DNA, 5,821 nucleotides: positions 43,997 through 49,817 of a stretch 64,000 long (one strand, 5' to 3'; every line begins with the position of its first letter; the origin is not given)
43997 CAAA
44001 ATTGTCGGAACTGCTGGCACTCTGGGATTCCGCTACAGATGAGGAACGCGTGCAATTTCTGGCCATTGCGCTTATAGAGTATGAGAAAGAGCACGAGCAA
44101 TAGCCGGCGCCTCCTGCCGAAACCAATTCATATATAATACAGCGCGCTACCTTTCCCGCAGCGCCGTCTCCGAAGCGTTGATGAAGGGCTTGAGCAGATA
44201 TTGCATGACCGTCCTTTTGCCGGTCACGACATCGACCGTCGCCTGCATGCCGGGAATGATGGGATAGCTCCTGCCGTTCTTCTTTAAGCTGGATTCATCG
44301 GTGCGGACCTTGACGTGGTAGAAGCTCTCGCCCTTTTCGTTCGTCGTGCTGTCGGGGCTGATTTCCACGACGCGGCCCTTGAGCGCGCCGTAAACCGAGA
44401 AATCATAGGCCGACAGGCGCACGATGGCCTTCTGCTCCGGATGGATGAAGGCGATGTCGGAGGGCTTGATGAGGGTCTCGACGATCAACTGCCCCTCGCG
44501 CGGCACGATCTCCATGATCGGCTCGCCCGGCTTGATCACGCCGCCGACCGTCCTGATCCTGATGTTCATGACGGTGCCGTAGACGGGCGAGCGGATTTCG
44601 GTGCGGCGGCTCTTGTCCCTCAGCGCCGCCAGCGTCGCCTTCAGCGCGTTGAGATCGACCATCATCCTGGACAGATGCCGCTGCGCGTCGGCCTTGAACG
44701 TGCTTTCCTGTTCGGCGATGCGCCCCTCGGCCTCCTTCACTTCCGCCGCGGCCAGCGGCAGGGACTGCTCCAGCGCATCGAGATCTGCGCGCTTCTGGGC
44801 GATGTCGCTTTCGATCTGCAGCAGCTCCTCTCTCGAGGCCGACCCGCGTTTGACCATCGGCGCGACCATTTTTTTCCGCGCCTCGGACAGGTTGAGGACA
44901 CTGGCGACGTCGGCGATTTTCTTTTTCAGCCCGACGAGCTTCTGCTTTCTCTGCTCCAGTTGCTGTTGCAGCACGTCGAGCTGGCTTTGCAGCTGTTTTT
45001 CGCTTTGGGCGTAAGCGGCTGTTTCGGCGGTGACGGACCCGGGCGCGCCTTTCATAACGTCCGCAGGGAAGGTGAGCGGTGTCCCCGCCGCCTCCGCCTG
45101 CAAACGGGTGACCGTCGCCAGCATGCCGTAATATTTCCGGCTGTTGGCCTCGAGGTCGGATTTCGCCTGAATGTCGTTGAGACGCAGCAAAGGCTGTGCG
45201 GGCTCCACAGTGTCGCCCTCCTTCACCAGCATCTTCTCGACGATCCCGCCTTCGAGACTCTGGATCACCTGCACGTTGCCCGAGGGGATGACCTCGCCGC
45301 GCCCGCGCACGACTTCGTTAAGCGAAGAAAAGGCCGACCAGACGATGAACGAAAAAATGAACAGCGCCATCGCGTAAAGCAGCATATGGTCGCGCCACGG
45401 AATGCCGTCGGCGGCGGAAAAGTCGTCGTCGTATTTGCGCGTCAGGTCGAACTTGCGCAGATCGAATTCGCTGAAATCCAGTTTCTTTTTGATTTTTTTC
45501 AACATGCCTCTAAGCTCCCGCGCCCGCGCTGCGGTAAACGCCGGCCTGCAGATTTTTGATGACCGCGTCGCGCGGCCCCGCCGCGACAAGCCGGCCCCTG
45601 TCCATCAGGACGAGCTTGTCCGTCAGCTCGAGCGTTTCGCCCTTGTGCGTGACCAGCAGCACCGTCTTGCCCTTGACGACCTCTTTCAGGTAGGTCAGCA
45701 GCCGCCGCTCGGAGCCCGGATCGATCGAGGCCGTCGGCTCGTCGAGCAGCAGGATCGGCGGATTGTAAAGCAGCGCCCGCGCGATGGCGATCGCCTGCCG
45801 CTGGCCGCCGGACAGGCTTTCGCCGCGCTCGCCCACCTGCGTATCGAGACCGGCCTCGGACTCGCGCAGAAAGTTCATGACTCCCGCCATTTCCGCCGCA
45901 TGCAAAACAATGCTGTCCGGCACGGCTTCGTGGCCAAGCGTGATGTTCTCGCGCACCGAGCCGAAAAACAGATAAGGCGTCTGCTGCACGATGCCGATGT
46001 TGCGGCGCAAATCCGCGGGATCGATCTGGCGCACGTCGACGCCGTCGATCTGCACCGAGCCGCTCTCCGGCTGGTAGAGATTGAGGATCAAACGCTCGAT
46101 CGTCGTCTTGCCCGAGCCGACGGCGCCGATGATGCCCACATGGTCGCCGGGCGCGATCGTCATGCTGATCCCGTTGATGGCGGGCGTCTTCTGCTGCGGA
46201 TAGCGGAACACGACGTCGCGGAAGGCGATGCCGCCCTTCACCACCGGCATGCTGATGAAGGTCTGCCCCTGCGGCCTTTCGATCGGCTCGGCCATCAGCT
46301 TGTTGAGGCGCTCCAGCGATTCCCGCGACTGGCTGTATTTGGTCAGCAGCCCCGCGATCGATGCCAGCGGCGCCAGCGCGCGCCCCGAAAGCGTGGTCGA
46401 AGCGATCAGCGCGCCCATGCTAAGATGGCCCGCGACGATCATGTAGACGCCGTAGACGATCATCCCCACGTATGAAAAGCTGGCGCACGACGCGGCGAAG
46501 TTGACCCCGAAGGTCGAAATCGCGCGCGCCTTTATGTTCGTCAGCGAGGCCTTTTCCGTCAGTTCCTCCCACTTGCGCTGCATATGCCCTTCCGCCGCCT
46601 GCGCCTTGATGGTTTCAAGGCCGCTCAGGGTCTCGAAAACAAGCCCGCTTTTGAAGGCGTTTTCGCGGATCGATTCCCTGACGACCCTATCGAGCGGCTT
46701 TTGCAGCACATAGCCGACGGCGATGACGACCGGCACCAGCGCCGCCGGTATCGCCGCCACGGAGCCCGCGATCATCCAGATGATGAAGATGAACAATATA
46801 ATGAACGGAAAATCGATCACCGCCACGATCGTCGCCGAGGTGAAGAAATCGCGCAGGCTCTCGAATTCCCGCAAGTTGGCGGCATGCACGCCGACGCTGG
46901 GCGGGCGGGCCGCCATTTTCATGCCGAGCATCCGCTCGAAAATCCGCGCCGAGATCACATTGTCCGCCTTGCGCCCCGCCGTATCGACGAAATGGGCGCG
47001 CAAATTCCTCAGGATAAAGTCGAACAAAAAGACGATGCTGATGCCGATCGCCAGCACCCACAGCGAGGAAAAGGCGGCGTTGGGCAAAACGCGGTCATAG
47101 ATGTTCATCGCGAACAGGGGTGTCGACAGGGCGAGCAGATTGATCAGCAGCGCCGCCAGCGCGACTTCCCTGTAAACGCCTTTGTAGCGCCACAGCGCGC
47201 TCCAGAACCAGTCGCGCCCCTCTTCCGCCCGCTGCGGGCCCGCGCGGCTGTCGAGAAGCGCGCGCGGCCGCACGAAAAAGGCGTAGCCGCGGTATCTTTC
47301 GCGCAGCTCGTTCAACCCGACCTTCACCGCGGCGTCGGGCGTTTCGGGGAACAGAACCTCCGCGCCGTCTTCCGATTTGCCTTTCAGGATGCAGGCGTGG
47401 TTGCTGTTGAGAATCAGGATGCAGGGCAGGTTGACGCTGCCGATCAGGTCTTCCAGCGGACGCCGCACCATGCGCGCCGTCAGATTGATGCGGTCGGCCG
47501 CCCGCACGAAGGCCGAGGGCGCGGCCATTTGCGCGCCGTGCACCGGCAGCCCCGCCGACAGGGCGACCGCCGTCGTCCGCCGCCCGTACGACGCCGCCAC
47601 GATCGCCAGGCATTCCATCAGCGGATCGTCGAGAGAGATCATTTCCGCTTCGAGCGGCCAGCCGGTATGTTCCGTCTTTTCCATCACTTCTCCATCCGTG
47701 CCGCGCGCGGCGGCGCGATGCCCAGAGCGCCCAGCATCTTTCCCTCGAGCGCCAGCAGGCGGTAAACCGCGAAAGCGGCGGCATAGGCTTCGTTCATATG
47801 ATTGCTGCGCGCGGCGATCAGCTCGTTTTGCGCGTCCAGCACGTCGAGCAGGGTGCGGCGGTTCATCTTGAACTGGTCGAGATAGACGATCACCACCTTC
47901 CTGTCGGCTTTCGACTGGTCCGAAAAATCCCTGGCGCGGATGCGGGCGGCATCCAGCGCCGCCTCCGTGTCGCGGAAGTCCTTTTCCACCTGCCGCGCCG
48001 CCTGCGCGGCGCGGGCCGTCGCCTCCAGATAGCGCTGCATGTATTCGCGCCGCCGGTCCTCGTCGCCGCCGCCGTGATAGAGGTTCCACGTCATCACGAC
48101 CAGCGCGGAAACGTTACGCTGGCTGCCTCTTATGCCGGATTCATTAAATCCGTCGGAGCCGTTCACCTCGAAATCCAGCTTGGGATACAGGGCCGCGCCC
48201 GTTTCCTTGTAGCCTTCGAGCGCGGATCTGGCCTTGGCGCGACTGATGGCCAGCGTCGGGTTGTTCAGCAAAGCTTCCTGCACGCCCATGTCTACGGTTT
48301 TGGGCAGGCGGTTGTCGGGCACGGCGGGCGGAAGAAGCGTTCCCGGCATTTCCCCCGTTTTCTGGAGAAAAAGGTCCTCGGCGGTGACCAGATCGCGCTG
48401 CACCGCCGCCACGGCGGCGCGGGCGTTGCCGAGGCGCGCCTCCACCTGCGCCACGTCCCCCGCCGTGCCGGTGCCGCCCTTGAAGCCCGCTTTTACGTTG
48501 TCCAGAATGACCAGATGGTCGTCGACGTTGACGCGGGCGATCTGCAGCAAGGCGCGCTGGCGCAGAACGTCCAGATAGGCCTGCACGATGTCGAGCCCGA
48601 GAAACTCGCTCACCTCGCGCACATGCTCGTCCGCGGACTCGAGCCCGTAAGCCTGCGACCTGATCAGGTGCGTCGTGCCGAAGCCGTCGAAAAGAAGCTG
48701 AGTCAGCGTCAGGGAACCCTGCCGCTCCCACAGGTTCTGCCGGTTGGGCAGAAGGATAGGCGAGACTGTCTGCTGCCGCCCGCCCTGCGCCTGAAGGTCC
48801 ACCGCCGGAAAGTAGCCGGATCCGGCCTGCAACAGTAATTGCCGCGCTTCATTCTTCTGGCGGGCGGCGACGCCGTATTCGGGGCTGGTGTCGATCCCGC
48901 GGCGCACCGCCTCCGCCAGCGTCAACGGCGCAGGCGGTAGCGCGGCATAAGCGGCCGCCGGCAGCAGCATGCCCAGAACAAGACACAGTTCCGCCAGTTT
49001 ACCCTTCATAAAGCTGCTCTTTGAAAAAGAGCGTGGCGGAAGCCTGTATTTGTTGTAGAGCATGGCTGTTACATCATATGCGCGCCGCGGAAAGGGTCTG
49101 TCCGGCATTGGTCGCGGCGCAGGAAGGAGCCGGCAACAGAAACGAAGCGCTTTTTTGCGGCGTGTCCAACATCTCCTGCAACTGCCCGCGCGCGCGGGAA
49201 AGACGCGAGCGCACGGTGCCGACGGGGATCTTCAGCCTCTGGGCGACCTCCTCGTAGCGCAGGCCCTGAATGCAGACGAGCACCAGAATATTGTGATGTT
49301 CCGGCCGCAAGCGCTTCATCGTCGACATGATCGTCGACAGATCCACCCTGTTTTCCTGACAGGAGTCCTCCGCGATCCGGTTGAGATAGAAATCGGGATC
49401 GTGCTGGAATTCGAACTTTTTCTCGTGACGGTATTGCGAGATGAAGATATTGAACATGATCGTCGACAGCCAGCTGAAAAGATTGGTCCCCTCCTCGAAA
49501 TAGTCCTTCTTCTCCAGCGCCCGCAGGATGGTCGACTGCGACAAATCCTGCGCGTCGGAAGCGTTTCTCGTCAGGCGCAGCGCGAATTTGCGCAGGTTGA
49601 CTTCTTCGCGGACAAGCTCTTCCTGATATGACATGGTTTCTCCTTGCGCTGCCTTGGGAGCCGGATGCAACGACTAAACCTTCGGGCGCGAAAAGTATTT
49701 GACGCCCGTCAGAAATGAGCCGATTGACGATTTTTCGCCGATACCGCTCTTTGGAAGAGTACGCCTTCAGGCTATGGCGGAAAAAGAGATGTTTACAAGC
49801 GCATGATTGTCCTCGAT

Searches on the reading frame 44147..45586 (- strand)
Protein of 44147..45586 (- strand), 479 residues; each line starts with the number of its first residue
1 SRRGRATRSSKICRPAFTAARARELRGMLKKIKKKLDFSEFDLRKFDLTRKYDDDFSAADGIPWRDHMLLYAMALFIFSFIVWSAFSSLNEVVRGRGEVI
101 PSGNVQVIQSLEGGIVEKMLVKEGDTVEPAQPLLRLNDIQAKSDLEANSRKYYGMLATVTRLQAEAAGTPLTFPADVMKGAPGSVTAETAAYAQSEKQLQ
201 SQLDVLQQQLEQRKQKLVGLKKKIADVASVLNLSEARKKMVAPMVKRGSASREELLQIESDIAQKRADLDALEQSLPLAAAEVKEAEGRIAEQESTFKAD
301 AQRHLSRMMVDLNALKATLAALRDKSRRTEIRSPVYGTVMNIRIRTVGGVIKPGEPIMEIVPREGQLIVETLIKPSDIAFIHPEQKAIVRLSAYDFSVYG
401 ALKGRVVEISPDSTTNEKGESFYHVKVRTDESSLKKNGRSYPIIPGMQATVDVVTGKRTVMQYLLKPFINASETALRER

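Call 5: search_protein_families(library=pfam, proteins=[window:44147-45586:-], max_evalue=0.001)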
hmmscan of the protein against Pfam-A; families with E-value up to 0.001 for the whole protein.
window:44147-45586:- (479 aa): 3 families
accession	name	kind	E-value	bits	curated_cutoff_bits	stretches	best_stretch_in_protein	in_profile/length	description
PF13437.12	HlyD_3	-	1.1e-18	68.3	22.2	1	331-432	2-96/106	HlyD family secretion protein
PF16576.10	HlyD_D23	-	3.5e-10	39.9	30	1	287-412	77-187/214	Barrel-sandwich domain of CusB or HlyD membrane-fusion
PF00364.28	Biotin_lipoyl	-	2.4e-05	24.5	22.1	0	107-136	44-73/73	Biotin-requiring enzyme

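Call 34: search_protein_families(library=ncbifam, proteins=[window:44147-45586:-], max_evalue=0.00001)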
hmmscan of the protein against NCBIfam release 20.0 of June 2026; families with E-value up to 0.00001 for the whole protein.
window:44147-45586:- (479 aa): 9 families
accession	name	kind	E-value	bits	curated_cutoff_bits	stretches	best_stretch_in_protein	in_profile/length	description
TIGR01843.1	type_I_hlyD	subfamily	7e-121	404.1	208.65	1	69-479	7-422/422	HlyD family type I secretion periplasmic adaptor subunit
TIGR03794.1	NHLM_micro_HlyD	equivalog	7e-22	77.9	156.2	1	66-417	19-344/421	NHLP bacteriocin system secretion protein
TIGR00998.1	8a0101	subfamily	7.4e-19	67.9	390.8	1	187-413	87-285/334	EmrA/EmrK family multidrug efflux transporter periplasmic adaptor subunit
TIGR01000.1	bacteriocin_acc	subfamily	2.7e-15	56.2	258.85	1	191-470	170-455/457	bacteriocin secretion accessory protein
TIGR01730.1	RND_mfp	subfamily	2.6e-13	49.7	94.9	1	301-455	107-246/322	efflux RND transporter periplasmic adaptor subunit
TIGR00999.1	8a0102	subfamily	2.1e-06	27.1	319.3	0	300-416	62-174/271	CzcB/NccB family metal efflux transporter periplasmic adaptor subunit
TIGR02971.1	heterocyst_DevB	subfamily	2.3e-06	27.2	129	0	189-410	71-279/327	ABC exporter membrane fusion protein, DevB family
NF011715.0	PRK15136.1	equivalog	2.7e-06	26.3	563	0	191-407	100-290/390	multidrug efflux MFS transporter periplasmic adaptor subunit EmrA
TIGR02168.1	SMC_prok_B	equivalog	6.7e-06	24.1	567.35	1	189-325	360-499/1181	chromosome segregation protein SMC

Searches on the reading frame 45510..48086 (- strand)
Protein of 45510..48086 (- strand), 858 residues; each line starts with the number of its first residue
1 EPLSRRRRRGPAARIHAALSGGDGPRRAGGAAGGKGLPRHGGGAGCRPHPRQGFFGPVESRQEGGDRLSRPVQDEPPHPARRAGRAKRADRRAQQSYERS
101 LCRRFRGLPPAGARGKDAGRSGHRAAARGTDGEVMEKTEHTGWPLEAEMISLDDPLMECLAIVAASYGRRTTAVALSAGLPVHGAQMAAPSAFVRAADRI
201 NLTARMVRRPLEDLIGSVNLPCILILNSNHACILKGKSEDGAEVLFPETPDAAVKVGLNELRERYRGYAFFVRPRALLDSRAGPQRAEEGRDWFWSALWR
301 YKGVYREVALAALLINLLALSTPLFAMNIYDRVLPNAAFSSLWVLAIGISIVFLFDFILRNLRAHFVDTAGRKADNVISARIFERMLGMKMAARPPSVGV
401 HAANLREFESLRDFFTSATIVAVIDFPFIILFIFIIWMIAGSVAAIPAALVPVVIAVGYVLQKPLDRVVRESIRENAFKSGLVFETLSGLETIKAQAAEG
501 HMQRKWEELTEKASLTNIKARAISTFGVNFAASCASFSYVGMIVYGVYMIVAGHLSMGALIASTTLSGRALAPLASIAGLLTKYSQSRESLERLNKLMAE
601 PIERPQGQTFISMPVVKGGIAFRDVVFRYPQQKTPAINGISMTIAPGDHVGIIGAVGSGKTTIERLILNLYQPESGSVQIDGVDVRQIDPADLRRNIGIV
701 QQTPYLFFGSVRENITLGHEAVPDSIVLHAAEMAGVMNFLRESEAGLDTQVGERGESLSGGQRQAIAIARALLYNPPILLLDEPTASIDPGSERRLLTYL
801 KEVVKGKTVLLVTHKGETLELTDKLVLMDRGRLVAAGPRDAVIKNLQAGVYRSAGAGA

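Call 5: search_protein_families(library=pfam, proteins=[window:45510-48086:-], max_evalue=0.001)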
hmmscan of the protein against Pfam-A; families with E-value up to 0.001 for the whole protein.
window:45510-48086:- (858 aa): 4 families
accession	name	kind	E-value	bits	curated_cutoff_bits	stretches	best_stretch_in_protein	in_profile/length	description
PF00005.33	ABC_tran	-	2.4e-32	112.9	25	1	638-786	2-137/137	ABC transporter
PF00664.28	ABC_membrane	-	5.1e-27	95.7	28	1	310-568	6-268/274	ABC transporter transmembrane region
PF13304.12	AAA_21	-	4.9e-08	33.8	27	1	757-814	237-298/304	AAA domain, putative AbiEii toxin, Type IV TA system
PF02463.25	SMC_N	-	6.6e-07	29.4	40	1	669-827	102-210/220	RecF/RecN/SMC N terminal domain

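Call 34: search_protein_families(library=ncbifam, proteins=[window:45510-48086:-], max_evalue=0.00001)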
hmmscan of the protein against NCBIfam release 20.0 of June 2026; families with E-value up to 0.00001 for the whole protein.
window:45510-48086:- (858 aa): 184 families (the best 25 are shown)
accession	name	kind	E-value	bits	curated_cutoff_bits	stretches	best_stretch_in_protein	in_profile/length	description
TIGR03375.1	type_I_sec_LssB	subfamily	4.6e-272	904.4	693.1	1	154-848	1-694/696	type I secretion system permease/ATPase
TIGR01846.1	type_I_sec_HlyB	subfamily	6.1e-136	454.5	725.55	1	157-845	2-681/694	type I secretion system permease/ATPase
TIGR01842.1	type_I_sec_PrtD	subfamily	1.3e-108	363.9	510.15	1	301-846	4-544/544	type I secretion system permease/ATPase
TIGR03796.1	NHLM_micro_ABC1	equivalog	1.1e-93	314.7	853.3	1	159-852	17-706/710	NHLP family bacteriocin export ABC transporter peptidase/permease/ATPase subunit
TIGR02204.1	MsbA_rel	hypoth_equivalog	4.6e-87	293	780.4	1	295-845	10-564/576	ABC transporter, permease/ATP-binding protein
TIGR02203.1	MsbA_lipidA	equivalog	2.7e-81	273.8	602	1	296-844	3-557/572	lipid A export permease/ATP-binding protein MsbA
TIGR00958.1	3a01208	subfamily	7e-79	265.9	874.6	1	434-845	292-703/711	antigen peptide transporter 2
NF045513.1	HepA_fam_ABC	equivalog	1.9e-75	254.5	725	1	339-838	91-591/610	heterocyst formation ABC transporter subunit HepA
NF052233.1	CphA_assoc_ABC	equivalog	9.9e-75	252.3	880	1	423-845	312-732/766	cyanophycin metabolism-associated ABC transporter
TIGR01193.1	bacteriocin_ABC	subfamily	1e-74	252.3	523.85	1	252-845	108-698/708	peptide cleavage/export ABC transporter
TIGR03797.1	NHLM_micro_ABC2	equivalog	8.8e-74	249.2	709.4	1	273-844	106-673/686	NHLP bacteriocin export ABC transporter permease/ATPase subunit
NF010178.0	PRK13657.1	equivalog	3.4e-72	243.7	733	1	484-844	199-558/588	glucan ABC transporter ATP-binding protein/ permease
TIGR02857.1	CydD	equivalog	5.9e-72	243.3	435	1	309-828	9-529/529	thiol reductant ABC exporter subunit CydD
TIGR02868.1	CydC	equivalog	7.8e-68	229.4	329.05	1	421-815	136-529/530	thiol reductant ABC exporter subunit CydC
NF008364.0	PRK11160.1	equivalog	1.2e-63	215.6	630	1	430-845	153-564/575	heme ABC transporter ATP-binding protein/permease CydC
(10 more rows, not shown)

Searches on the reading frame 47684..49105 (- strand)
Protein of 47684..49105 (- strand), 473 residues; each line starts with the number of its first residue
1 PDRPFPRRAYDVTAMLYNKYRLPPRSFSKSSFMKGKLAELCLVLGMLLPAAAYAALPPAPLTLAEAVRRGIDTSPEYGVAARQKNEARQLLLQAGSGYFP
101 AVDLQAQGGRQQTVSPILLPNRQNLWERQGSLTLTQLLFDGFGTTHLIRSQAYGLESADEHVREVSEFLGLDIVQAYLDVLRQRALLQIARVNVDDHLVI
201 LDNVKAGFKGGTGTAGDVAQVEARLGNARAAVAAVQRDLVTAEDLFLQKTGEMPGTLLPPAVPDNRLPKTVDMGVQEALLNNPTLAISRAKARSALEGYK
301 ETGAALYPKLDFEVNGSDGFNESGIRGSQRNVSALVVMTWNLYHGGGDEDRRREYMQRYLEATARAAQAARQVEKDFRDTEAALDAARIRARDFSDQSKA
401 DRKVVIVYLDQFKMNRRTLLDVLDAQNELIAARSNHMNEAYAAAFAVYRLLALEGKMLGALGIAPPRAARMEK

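Call 13: search_protein_families(library=pfam, proteins=[window:47684-49105:-], max_evalue=0.01)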
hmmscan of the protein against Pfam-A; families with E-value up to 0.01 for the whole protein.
window:47684-49105:- (473 aa): 1 family
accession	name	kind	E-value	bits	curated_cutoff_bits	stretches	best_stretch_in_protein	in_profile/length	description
PF02321.23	OEP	-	5.9e-42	144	22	2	63-243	1-179/187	Outer membrane efflux protein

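Call 34: search_protein_families(library=ncbifam, proteins=[window:47684-49105:-], max_evalue=0.00001)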
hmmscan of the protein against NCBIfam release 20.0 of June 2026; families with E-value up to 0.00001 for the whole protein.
window:47684-49105:- (473 aa): 4 families
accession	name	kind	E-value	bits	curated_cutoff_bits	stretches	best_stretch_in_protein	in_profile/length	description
TIGR01844.1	type_I_sec_TolC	subfamily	1.3e-63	215.5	225.15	1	60-462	2-405/414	TolC family outer membrane protein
TIGR01845.1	outer_NodT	subfamily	3.1e-17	62.6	210.05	1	63-438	59-441/460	efflux transporter outer membrane subunit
NF052390.1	efflux_OMP_AbuO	equivalog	7.4e-14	51.3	700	1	171-457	142-433/447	multidrug efflux outer membrane protein AbuO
NF007002.0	PRK09465.1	equivalog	2.4e-10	39.6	495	1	69-441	32-410/460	outer membrane channel protein TolC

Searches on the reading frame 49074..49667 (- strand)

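Call 13: search_protein_families(library=pfam, proteins=[window:49074-49667:-], max_evalue=0.01)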
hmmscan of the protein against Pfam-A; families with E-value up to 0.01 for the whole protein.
window:49074-49667:- (197 aa): 10 families
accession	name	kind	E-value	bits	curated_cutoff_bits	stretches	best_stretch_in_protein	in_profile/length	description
PF08281.18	Sigma70_r4_2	-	5.3e-12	45.6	25.7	1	113-163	4-54/54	Sigma-70, region 4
PF04545.22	Sigma70_r4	-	5.2e-10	39.1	24.1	1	117-165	2-50/50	Sigma-70, region 4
PF04542.20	Sigma70_r2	-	5.5e-09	36.1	24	1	25-84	9-70/71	Sigma-70 region 2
PF07638.17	Sigma70_ECF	-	1e-06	29.2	21.1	1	35-167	45-183/185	ECF sigma factor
PF06530.18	Phage_antitermQ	-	5.2e-05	23.6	26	1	104-168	47-111/118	Phage antitermination protein Q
PF13384.12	HTH_23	-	0.00088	19.5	24.6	1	127-158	10-40/50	Homeodomain-like domain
PF22029.2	PhyR_sigma2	-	0.0018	18.7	27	1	25-71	8-54/55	Sigma2 domain of PhyR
PF13556.12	HTH_30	-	0.0042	17.3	27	1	135-175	12-52/59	PucR C-terminal helix-turn-helix domain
PF17018.10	MICSWaP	-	0.0072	16.4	27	0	77-148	45-118/195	Spore wall protein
PF13412.12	HTH_24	-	0.0073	16.3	21.9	0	136-158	18-40/48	Winged helix-turn-helix DNA-binding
